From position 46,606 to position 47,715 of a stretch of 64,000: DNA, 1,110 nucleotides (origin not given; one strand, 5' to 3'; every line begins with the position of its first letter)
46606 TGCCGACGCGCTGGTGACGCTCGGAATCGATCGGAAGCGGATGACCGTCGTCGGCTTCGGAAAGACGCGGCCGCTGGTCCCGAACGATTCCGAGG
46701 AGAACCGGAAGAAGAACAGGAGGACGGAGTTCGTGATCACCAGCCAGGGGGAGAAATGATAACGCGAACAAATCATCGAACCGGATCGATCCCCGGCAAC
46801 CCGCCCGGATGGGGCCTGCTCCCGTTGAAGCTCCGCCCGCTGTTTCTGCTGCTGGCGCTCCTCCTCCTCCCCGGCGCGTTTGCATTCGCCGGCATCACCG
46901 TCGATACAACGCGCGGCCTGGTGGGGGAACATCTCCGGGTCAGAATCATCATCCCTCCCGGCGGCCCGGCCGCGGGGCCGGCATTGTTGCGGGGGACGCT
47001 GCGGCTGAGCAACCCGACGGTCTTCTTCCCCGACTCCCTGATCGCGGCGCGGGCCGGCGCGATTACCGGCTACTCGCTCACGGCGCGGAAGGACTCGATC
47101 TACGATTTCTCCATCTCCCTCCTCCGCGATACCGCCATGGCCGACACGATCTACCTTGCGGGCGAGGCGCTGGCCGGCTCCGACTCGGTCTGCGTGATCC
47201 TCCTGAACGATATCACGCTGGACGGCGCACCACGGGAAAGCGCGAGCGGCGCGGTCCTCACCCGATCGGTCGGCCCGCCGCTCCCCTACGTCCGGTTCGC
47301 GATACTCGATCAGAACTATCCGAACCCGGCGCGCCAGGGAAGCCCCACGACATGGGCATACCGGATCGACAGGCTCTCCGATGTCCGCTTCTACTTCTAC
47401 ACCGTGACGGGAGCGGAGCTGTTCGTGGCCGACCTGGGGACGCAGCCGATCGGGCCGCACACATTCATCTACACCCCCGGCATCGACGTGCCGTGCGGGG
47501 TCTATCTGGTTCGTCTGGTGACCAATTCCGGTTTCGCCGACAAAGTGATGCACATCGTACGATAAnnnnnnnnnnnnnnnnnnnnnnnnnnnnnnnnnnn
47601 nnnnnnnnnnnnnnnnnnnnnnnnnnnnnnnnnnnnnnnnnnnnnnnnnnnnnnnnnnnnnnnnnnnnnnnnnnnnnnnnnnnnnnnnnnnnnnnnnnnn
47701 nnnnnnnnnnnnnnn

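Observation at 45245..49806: Tightly coupled four-gene envelope module and its partial paralogue at 29988-32380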

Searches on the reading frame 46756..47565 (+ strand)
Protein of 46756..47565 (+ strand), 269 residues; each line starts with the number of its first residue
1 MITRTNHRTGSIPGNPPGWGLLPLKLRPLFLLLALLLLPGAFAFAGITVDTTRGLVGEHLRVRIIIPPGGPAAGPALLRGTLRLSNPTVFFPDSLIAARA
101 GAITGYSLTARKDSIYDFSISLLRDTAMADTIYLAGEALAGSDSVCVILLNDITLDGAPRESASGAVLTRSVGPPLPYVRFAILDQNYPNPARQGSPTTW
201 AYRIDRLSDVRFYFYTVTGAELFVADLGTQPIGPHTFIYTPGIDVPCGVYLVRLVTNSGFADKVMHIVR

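Call 4: search_protein_families(library=pfam, proteins=[window:46756-47565:+], max_evalue=0.1)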
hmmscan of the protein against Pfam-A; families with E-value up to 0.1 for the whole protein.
window:46756-47565:+ (269 aa): 0 families

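Call 9: search_protein_families(library=ncbifam, proteins=[window:46756-47565:+], max_evalue=1)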
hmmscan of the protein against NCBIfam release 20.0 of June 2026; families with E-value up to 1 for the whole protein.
window:46756-47565:+ (269 aa): 1 family
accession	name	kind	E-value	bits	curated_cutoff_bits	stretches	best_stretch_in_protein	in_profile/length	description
TIGR04183.1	Por_Secre_tail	domain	0.079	13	23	1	188-259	2-63/72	T9SS type A sorting domain-containing protein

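Call 34: search_protein_families(library=ncbifam, alignment_id=A3, max_evalue=1)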
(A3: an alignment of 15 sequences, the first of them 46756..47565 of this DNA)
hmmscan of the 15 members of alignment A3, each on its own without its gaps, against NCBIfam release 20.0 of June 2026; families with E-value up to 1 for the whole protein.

A. member 1, window:46756-47565:+ (269 aa): 1 family
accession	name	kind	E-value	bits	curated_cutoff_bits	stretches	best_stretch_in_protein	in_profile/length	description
TIGR04183.1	Por_Secre_tail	domain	0.079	13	23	1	188-259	2-63/72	T9SS type A sorting domain-containing protein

B. families by the number of members that match (of 15 scanned): 10 families
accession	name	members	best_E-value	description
TIGR04183.1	Por_Secre_tail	13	1.3e-08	T9SS type A sorting domain-containing protein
NF052323.1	T9SSA_dep_M6i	4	8e-05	T9SS-dependent M6-like inactivated metalloprotease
NF003165.0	PRK04148.1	1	0.015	hypothetical protein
NF033708.1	T9SS_Cterm_ChiA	1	0.05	T9SS sorting signal type C domain-containing protein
NF007198.0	PRK09619.1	1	0.14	flagellar hook assembly protein FlgD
NF005176.1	PRK06655.1-1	1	0.15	flagellar hook assembly protein FlgD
NF058631.1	sRNA_TF_AbmR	1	0.15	ATP-binding transcription factor AbmR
NF033510.3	Ca_tandemer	1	0.16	Ca2+-stabilized repeat-containing adhesin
TIGR01535.1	glucan_glucosid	1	0.25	glucan 1,4-alpha-glucosidase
TIGR01389.1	recQ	1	0.25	DNA helicase RecQ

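Call 35: search_protein_families(library=pfam, alignment_id=A3, max_evalue=1)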
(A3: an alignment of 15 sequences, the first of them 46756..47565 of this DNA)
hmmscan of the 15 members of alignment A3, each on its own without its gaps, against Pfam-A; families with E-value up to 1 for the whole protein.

A. member 1, window:46756-47565:+ (269 aa): 0 families

B. families by the number of members that match (of 15 scanned): 3 families
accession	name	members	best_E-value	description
PF18962.6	Por_Secre_tail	7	2.8e-05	Secretion system C-terminal sorting domain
PF13860.13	FlgD_ig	5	0.00062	FlgD Ig-like domain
PF13585.12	CHU_C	1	0.0088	CHU_C Type IX secretion signal domain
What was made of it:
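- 46756..47565 (+): Gene B: small T9SS cargo (269 aa). It has a Sec signal peptide, a cohesin-like beta-sandwich (about residues 46-172 = nt 46891-47271), a conserved linker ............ and a type A C-terminal sorting domain (about residues 184-269 = nt 47305-47562). TIGR04183 is hit in 13/15 orthologues and PF18962 in 7/15 (calls 34, 35).
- On PorP/SprF family T9SS membrane protein, tested for C: Only 1/15 weakly hits CHU_C (calls 34, 35).
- On T9SS type A CTD substrate (TIGR04183 / PF18962), tested for B: However, 13/15 orthologues hit TIGR04183 (best E 1.3e-8) and 7/15 hit PF18962 (calls 34, 35).
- On Cohesin module, tested for the B N-domain: No Pfam cohesin hit was found in 15 orthologues (call 35), and many Ig-like folds score similarly.
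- Checked: The window copy alone scores only 13 bits against a cut-off of 23 (calls 9, 34, 35).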

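Call 37: find_homologous_proteins(query=window:46756-47565:+, max_evalue=0.001)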
Query window:46756-47565:+ (269 aa): 66 proteins with E <= 0.001 among 7003 candidates.
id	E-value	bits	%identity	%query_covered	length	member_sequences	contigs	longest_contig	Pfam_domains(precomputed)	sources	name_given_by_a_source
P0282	4.1e-174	595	100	100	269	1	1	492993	-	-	-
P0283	9.9e-151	519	88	99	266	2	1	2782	-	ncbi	ncbi:MAG: T9SS type A sorting domain-containing protein, partial [Candidatus Kapaibacterium sp.]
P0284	8.6e-81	289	60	84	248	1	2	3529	-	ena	-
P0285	1.6e-79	285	56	91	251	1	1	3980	-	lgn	-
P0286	1.6e-79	285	60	82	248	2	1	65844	-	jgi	jgi:hypothetical protein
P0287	2.1e-78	282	56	91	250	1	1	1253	-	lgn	-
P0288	5.4e-75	270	55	83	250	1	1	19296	-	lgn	-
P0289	4.8e-74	267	55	83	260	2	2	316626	-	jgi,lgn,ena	-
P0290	5.8e-73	264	54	83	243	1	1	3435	-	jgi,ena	-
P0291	5.9e-73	264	54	83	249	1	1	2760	-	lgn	-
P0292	1.1e-72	263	56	84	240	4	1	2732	-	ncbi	-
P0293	5.3e-72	261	53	84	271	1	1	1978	-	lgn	-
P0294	6.2e-72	260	54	83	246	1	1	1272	-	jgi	jgi:hypothetical protein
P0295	1.9e-71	259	54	84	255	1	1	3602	-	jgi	jgi:hypothetical protein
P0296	1.2e-70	256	52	91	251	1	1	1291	-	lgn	-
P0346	1.0e-22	99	35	90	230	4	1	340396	-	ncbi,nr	ncbi:MAG: T9SS type A sorting domain-containing protein [Bacteroidota bacterium]|nr:T9SS type A sort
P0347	2.1e-16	78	34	84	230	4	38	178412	-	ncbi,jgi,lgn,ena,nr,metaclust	ncbi:hypothetical protein HRbin20_00006 [bacterium HR20]|jgi:hypothetical protein|nr:hypothetical pr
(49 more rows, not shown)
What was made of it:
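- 46756..47565 (+): The family has 66 clusters, some named by PGAP as T9SS type A sorting domain proteins (call 37).
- On T9SS type A CTD substrate (TIGR04183 / PF18962), tested for B: PGAP names several homologues as type A sorting-domain proteins (call 37).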

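Call 41: search_solved_structures(query=A4, max_evalue=10)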
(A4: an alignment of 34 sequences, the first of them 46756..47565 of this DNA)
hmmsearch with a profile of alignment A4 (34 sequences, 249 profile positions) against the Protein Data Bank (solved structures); distinct sequences matched with E-value up to 10: 2.
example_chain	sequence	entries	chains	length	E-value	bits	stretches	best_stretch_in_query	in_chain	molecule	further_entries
7eh9_A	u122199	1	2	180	0.055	15.8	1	189-240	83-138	Basal-body rod modification protein FlgD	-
7bhq_A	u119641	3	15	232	0.067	15.5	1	189-240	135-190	Basal-body rod modification protein FlgD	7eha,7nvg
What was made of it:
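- On T9SS type A CTD substrate, tested for B: There are weak FlgD Ig-like hits (calls 35, 41).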

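Call 47: predict_structure(alignment_id=A4)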
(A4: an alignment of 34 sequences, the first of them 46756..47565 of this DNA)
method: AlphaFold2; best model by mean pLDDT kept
length: 269 residues; sequences in the alignment: 34
mean_pLDDT: 88.7   pTM: 0.57
mean pLDDT of the five models: 88.7, 88.7, 88.7, 87.6, 87.4
residues with pLDDT >= 90: 191; 70-90: 40; 50-70: 31; < 50: 7
segments of 3 or more residues with pLDDT < 50: 175-177
pLDDT, mean of each block of 10 residues (from residue 1): 51 58 77 87 83 94 90 90 96 95 96 96 89 94 90 95 96 58 92 97 94 97 97 97 96 93 96
secondary structure, 60 per line:
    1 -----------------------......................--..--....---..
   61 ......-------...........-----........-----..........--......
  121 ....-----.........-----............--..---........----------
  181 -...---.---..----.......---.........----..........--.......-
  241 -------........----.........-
elements in order: H24-45 E52-55 E59-66 E74-84 E90-97 E103-112 E115-124 E130-138 E144-155 E163-170 E182-184 E198-204 E208-216 E221-230 E233-239 E248-255 E260-268
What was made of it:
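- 46756..47565 (+): AF2 pLDDT 88.7 with two beta-sandwiches (call 47).
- On T9SS type A CTD substrate, tested for B: AF2 shows a helix at 24-45 (the signal peptide) and a seven-strand C-terminal sandwich with pLDDT above 90 (call 47).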

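Call 51: fold_search(model_id=the predicted structure, library=pdb)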
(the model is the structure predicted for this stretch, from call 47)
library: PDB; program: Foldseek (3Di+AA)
matches with E <= 10: 1875; with E <= 0.001: 582
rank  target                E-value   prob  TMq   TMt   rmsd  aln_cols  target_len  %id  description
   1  2w1n                  2.2e-08  1.00  0.32  0.37  11.5       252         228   12  cohesin and fibronectin type-III double module construct from the Clostridium perfringens glycoside hydrolase GH84C (released 2009-02-03)
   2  2f8v_A                4.9e-07  1.00  0.27  0.34  12.7       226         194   14  Structure of full length telethonin in complex with the N-terminus of titin (released 2006-06-27)
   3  2f8v_C                8.3e-07  1.00  0.26  0.34  12.6       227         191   15  Structure of full length telethonin in complex with the N-terminus of titin (released 2006-06-27)
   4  4fl4_L                9.7e-07  1.00  0.30  0.27  14.2       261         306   11  Scaffoldin conformation and dynamics revealed by a ternary complex from the Clostridium thermocellum cellulosome (released 2012-06-27)
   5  4fl4_I                1.0e-06  1.00  0.32  0.29  15.5       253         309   12  Scaffoldin conformation and dynamics revealed by a ternary complex from the Clostridium thermocellum cellulosome (released 2012-06-27)
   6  1ya5_A                1.1e-06  1.00  0.27  0.33  12.6       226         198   14  Crystal structure of the titin domains z1z2 in complex with telethonin (released 2005-12-20)
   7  7yix_D                1.1e-06  1.00  0.23  0.27  18.8       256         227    9  The Cryo-EM Structure of Human Tissue Nonspecific Alkaline Phosphatase and Single-Chain Fragment Variable (ScFv) Compl (released 2023-08-16)
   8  1ya5_B                1.1e-06  1.00  0.24  0.30  12.7       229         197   14  Crystal structure of the titin domains z1z2 in complex with telethonin (released 2005-12-20)
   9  6lgw_A                1.1e-06  1.00  0.22  0.25  18.6       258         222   10  Structure of Rabies virus glycoprotein in complex with neutralizing antibody 523-11 at acidic pH (released 2020-02-19)
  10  3lcy_C                1.4e-06  1.00  0.22  0.28  14.4       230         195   11  Titin Ig tandem domains A164-A165 (released 2011-05-25)
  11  2f8v_D                1.5e-06  1.00  0.25  0.31  12.7       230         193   13  Structure of full length telethonin in complex with the N-terminus of titin (released 2006-06-27)
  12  2a38_A                1.6e-06  1.00  0.24  0.31  13.7       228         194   14  Crystal structure of the N-Terminus of titin (released 2006-06-24)
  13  4kkr_A                1.8e-06  1.00  0.24  0.27  18.9       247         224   10  Crystal structure of Vibrio cholerae RbmA (crystal form 3) (released 2013-05-22)
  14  6fwx_A                2.1e-06  1.00  0.27  0.33  12.2       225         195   15  Chimeric titin Z1Z2-Z1Z2 tandem (Z1212) functionalized with a GRGDS exogenous peptide from fibronectin (released 2019-03-27)
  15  2ill                  2.1e-06  1.00  0.21  0.27  14.3       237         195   10  Anomalous substructure of Titin-A168169 (released 2007-02-20)
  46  6kgc_A                1.9e-05  1.00  0.34  0.57   4.7       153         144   10  Crystal structure of CaDoc0917(R49D)-CaCohA2 complex at pH 5.4 (released 2020-07-08)
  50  2xdh                  2.1e-05  1.00  0.32  0.56   4.7       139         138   14  Non-cellulosomal cohesin from the hyperthermophilic archaeon Archaeoglobus fulgidus (released 2010-05-26)
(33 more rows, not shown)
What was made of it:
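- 46756..47565 (+): Foldseek hits cohesin modules: 2w1n E 2e-8; 6kgc and 2xdh with target-normalised TM 0.56-0.57 (call 51).
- On Cohesin module, tested for the B N-domain: The best Foldseek hits are cohesins: 2w1n E 2e-8; 6kgc and 2xdh with target-normalised TM 0.56-0.57 and rmsd 4.7 (call 51).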

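Call 57: find_encoding_contigs(protein=P0347, flank=6000, max_places=2)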
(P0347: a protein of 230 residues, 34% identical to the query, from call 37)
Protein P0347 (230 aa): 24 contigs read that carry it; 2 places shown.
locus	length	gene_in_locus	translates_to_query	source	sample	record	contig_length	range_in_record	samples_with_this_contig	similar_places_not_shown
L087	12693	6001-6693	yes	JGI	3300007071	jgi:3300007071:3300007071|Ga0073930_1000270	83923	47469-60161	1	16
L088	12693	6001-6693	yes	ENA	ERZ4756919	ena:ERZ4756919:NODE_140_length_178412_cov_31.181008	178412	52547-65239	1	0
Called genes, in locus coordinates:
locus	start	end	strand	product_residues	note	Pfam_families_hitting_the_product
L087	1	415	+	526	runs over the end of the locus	PF07394:DUF1501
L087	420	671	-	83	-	PF09413:DUF2007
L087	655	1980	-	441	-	PF00266:Aminotran_5, PF22580:KYNU_C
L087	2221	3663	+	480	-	PF12895:ANAPC3 (faint), PF13432:TPR_16 (weak), PF23914:TPR_CcmH_CycH (weak), PF13432:TPR_16 (weak), PF00515:TPR_1, PF07719:TPR_2 (weak), PF13181:TPR_8 (weak), PF13414:TPR_11 (weak), +7 more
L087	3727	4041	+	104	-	PF11950:DUF3467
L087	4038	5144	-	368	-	PF03033:Glyco_transf_28, PF04101:Glyco_tran_28_C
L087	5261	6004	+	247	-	PF13428:TPR_14 (faint), PF13174:TPR_6 (faint), PF05036:SPOR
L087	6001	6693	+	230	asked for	-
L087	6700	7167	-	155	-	-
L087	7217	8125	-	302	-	PF03602:Cons_hypoth95 (faint), PF01555:N6_N4_Mtase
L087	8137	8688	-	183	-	PF01058:Oxidored_q6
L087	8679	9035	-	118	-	PF00507:Oxidored_q4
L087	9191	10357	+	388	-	PF00155:Aminotran_1_2, PF01041:DegT_DnrJ_EryC1, PF01053:Cys_Met_Meta_PP (faint)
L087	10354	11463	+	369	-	PF02481:DNA_processg_A, PF17782:WHD_DprA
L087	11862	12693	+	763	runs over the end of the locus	PF03495:Binary_toxB (faint), PF18884:TSP3_bac, PF00691:OmpA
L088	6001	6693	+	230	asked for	-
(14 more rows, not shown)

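Call 58: find_encoding_contigs(protein=P0346, flank=6000, max_places=1)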
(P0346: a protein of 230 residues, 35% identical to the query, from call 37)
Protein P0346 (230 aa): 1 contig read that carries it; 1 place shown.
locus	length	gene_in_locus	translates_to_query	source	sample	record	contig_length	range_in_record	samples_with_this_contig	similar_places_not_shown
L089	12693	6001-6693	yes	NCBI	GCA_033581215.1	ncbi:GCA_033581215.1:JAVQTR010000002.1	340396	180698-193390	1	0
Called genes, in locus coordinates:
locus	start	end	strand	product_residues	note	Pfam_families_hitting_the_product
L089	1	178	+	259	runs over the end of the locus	PF02405:MlaE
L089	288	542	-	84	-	PF09413:DUF2007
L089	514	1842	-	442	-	PF00266:Aminotran_5, PF22580:KYNU_C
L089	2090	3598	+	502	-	PF07719:TPR_2 (faint), PF12569:NatA_aux_su (faint), PF13371:TPR_9 (faint), PF13424:TPR_12 (faint), PF12895:ANAPC3 (weak), PF23914:TPR_CcmH_CycH (weak), PF13432:TPR_16, PF13414:TPR_11, +7 more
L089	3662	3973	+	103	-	PF11950:DUF3467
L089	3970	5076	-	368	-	PF03033:Glyco_transf_28, PF04101:Glyco_tran_28_C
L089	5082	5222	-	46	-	-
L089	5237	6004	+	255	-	PF13174:TPR_6 (faint), PF05036:SPOR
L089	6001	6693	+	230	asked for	-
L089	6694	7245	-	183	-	PF01058:Oxidored_q6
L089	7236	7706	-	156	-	PF00507:Oxidored_q4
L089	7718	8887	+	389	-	PF00155:Aminotran_1_2, PF01053:Cys_Met_Meta_PP (faint), PF01041:DegT_DnrJ_EryC1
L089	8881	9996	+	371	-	PF02481:DNA_processg_A, PF17782:WHD_DprA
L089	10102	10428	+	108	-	-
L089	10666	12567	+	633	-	PF00012:HSP70, PF14450:FtsA (faint), PF06723:MreB_Mbl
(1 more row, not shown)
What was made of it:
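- The most distant B homologues (HR20 lineage) overlap, as ATGA, the stop of a TPR+SPOR protein, which is another peptidoglycan binder (calls 57, 58). Distant B homologues live apart from A and C (calls 57, 58). B homologues outside the triad are again coupled to a PG-binding protein (calls 57, 58).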
